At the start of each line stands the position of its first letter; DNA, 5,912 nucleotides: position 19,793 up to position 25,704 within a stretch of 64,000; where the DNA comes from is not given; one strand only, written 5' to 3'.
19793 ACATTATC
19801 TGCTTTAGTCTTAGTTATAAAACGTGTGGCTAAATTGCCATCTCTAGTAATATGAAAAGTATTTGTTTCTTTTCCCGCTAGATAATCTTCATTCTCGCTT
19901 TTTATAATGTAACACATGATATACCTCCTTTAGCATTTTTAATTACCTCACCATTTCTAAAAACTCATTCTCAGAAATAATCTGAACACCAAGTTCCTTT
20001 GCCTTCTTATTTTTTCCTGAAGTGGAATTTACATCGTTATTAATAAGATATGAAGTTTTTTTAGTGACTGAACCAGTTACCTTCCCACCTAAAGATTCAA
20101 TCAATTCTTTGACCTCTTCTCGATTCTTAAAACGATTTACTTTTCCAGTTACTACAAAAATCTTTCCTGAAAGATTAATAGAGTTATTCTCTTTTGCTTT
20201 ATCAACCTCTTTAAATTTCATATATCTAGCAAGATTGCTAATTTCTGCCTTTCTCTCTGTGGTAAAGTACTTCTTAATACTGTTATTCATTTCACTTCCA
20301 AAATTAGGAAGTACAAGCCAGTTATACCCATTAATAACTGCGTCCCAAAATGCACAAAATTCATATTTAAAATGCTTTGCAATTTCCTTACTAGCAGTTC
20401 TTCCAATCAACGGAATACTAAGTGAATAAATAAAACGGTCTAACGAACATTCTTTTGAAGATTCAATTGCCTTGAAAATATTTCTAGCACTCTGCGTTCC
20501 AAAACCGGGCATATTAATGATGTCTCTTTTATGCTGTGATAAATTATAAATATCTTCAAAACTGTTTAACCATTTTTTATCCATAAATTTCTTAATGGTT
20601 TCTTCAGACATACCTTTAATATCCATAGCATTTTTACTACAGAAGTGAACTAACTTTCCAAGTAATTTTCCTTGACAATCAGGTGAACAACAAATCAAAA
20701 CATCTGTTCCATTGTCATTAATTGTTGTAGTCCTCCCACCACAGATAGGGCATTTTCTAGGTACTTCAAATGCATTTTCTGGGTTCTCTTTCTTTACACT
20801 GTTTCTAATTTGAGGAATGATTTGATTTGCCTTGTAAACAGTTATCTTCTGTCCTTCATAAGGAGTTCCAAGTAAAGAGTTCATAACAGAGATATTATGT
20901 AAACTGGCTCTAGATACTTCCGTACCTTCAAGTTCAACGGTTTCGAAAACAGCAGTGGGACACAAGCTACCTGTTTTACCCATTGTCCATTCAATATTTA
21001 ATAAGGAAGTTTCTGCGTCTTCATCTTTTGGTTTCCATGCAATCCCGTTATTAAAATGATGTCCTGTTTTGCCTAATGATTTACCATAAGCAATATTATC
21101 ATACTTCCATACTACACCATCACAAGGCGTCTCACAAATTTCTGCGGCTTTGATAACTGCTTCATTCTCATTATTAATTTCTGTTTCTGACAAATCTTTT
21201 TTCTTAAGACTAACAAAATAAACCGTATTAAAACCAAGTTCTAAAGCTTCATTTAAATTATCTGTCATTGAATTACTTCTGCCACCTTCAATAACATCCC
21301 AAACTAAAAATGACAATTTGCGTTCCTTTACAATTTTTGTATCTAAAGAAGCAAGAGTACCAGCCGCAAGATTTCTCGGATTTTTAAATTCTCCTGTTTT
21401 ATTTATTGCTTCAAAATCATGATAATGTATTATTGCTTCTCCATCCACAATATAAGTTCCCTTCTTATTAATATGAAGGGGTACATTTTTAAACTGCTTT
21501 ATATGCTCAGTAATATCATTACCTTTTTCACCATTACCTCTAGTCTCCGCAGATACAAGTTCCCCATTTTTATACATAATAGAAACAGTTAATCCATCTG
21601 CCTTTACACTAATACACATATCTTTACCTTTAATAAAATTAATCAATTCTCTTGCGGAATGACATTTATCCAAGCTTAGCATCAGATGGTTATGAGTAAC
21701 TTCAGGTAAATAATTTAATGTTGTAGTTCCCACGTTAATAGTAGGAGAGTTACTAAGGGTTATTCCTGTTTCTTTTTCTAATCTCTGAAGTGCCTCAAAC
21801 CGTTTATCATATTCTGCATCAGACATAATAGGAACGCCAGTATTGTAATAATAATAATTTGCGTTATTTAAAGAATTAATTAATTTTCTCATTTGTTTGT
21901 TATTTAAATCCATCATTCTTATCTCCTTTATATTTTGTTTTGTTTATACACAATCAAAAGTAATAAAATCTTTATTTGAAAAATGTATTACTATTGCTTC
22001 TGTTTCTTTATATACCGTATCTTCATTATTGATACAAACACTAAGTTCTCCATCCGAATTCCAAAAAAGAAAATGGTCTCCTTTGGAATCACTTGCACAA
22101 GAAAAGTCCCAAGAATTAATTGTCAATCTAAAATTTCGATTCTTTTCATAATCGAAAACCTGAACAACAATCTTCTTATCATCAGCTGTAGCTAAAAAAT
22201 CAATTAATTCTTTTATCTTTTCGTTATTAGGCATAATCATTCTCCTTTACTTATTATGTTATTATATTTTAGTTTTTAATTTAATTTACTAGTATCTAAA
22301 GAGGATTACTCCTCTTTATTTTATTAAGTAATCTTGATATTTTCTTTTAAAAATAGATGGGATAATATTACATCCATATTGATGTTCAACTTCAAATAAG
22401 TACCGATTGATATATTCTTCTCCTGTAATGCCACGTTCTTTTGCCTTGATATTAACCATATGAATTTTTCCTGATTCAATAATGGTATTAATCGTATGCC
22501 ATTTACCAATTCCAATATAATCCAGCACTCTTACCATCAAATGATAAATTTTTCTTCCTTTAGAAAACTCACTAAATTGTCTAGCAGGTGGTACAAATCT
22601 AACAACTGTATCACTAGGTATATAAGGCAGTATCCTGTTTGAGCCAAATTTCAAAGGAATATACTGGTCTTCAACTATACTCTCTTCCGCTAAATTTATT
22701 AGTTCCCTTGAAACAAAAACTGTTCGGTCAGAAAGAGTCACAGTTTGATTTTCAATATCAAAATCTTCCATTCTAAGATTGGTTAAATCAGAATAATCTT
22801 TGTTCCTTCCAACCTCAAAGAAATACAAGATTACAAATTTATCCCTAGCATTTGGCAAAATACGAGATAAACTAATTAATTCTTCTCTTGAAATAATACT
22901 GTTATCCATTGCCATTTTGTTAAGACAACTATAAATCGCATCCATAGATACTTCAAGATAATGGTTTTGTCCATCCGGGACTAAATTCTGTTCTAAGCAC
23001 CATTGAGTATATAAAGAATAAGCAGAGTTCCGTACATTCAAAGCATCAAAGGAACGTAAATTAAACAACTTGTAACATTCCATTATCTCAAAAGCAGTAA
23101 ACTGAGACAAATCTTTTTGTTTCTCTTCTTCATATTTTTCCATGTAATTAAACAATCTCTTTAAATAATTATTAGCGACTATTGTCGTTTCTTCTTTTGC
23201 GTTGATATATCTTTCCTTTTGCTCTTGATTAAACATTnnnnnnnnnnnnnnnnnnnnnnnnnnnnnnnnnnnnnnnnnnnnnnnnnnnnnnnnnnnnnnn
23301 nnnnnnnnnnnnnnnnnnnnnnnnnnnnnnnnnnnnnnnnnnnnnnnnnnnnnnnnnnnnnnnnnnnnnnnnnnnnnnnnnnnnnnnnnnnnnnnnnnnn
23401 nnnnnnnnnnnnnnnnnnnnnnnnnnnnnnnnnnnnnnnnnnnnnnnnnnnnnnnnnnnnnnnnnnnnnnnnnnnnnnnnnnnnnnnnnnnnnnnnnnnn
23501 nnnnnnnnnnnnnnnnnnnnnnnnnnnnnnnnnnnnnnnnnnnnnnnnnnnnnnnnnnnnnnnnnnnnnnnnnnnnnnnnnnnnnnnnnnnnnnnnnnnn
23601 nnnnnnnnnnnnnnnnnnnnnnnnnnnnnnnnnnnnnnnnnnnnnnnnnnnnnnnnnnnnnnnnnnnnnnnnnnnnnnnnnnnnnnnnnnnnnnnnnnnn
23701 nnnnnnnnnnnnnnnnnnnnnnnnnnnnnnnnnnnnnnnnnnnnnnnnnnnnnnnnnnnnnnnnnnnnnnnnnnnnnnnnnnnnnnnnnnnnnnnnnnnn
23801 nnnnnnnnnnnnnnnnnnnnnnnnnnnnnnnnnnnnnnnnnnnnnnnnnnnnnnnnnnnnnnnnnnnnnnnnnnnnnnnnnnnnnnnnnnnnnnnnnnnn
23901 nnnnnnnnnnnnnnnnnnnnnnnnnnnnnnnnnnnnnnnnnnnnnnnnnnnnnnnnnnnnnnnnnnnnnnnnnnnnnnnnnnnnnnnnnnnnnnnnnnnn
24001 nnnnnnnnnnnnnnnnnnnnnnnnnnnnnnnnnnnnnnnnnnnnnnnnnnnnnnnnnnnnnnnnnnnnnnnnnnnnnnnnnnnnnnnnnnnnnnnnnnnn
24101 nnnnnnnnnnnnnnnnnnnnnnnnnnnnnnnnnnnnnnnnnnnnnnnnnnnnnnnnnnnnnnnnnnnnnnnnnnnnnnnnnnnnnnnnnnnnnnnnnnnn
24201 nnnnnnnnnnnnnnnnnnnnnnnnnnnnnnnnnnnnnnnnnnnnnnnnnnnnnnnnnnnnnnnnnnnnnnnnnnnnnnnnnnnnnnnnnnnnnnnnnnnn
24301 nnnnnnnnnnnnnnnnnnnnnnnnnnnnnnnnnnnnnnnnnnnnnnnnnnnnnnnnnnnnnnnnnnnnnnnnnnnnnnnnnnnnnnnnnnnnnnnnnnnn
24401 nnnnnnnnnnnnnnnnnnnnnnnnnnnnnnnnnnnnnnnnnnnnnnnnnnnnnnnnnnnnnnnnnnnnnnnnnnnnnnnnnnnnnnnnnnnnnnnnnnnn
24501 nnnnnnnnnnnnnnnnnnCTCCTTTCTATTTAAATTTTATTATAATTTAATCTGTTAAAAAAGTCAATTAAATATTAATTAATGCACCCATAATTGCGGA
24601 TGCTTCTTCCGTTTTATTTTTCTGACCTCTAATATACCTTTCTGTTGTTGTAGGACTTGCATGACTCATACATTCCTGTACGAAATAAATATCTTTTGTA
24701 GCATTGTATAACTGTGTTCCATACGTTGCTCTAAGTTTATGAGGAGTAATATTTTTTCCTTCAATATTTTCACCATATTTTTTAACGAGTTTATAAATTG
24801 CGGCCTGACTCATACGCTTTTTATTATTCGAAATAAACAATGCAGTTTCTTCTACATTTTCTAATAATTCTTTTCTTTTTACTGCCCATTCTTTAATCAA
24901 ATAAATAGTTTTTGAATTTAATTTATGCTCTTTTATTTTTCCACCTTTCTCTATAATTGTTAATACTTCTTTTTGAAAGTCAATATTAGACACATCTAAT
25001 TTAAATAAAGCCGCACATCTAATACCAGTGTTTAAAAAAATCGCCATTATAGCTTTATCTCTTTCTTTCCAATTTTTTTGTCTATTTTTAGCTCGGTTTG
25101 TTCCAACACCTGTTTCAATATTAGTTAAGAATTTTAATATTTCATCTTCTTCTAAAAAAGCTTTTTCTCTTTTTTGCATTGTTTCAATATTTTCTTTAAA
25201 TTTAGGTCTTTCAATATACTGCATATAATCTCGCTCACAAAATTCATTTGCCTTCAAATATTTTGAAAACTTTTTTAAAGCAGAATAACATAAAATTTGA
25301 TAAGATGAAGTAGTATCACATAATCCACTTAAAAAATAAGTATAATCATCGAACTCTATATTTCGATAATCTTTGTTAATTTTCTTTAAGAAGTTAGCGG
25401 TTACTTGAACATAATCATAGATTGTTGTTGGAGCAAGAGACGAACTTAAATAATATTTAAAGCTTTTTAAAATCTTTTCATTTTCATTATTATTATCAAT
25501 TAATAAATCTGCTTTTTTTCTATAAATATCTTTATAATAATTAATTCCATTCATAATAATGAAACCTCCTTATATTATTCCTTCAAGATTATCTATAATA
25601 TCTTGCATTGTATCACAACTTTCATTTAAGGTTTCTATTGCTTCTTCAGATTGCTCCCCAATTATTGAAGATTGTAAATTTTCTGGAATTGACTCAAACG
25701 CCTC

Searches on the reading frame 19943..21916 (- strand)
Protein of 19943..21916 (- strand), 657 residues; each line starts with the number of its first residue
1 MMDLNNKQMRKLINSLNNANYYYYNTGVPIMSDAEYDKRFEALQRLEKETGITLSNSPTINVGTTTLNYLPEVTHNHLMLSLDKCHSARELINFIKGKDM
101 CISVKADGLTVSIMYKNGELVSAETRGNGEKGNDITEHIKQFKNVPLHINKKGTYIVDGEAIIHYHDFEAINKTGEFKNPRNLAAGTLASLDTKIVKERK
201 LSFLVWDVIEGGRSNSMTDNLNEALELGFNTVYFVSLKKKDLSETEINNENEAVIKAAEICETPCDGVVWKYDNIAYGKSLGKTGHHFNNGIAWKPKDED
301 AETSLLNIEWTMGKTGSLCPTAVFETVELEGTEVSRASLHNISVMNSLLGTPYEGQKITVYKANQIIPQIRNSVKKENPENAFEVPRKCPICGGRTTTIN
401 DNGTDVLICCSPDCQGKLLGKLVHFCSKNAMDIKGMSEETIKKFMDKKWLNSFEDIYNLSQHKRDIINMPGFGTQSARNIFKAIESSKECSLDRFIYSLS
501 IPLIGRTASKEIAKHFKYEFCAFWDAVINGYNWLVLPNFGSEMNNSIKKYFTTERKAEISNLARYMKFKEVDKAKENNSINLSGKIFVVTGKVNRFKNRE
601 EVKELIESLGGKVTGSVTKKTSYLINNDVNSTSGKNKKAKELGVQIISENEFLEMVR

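Call 14: search_protein_families(library=pfam, proteins=[window:19943-21916:-], max_evalue=0.01)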
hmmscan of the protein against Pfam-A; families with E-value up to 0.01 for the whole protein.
window:19943-21916:- (657 aa): 9 families
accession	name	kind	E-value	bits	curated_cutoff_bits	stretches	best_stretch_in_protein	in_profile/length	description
PF01653.23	DNA_ligase_aden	-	9.9e-42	143.6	27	1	70-295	4-249/253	NAD-dependent DNA ligase adenylation domain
PF03120.22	DNA_ligase_OB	-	6e-19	68.1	32.9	1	302-381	1-78/79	NAD-dependent DNA ligase OB-fold domain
PF00533.33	BRCT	-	5.4e-14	52.6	21.3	1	579-655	3-77/78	BRCA1 C Terminus (BRCT) domain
PF12738.14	PTCB-BRCT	-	4.9e-07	30.1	22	1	597-648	11-60/63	twin BRCT domain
PF01068.26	DNA_ligase_A_M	-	3e-06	27.5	26.2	1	84-278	6-192/204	ATP dependent DNA ligase domain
PF12826.13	HHH_2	-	5e-06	27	27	1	494-557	1-61/64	Helix-hairpin-helix motif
PF22745.1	Nlig-Ia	-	3.6e-05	24.7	27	1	15-50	12-47/92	DNA ligase-like, N-terminal NAD+-binding domain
PF16589.12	BRCT_2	-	0.00011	22.8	27.3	1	583-630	4-50/86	BRCT domain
PF14354.12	Lar_restr_allev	-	0.0049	17.5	28.6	0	388-424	5-34/58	Restriction alleviation protein Lar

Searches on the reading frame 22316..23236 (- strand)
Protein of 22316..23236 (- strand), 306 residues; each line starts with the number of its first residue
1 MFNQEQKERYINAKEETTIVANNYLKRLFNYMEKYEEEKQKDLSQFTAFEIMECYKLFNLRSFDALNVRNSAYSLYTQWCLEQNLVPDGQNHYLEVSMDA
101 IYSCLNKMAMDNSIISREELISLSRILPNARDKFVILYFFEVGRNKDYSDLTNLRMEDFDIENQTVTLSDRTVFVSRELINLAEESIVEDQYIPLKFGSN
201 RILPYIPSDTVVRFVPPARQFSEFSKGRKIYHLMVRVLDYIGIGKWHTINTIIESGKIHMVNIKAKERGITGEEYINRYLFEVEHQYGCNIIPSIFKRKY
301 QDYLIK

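Call 92: search_protein_families(library=phrogs, proteins=[window:22316-23236:-], max_evalue=0.0001)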
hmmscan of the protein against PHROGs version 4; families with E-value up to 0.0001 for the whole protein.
window:22316-23236:- (306 aa): 2 families
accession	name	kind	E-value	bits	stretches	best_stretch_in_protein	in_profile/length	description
phrog_5830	-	integration and excision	5.5e-42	145.1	1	1-291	3-292/318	integrase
phrog_10004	-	unknown function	3.8e-08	33.9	1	25-300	30-305/308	-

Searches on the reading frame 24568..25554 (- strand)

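Call 92: search_protein_families(library=phrogs, proteins=[window:24568-25554:-], max_evalue=0.0001)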
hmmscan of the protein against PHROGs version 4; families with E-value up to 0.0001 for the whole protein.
window:24568-25554:- (328 aa): 4 families
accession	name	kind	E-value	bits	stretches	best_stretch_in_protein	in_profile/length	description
phrog_216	-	integration and excision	1.7e-37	130.2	1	91-320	20-234/301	integrase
phrog_1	-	integration and excision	1.6e-33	117.9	1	32-326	174-451/611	integrase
phrog_7269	-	integration and excision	7.3e-07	30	1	248-317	8-76/89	integrase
phrog_7685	-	integration and excision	1.7e-05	25.5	1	221-324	135-237/240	integrase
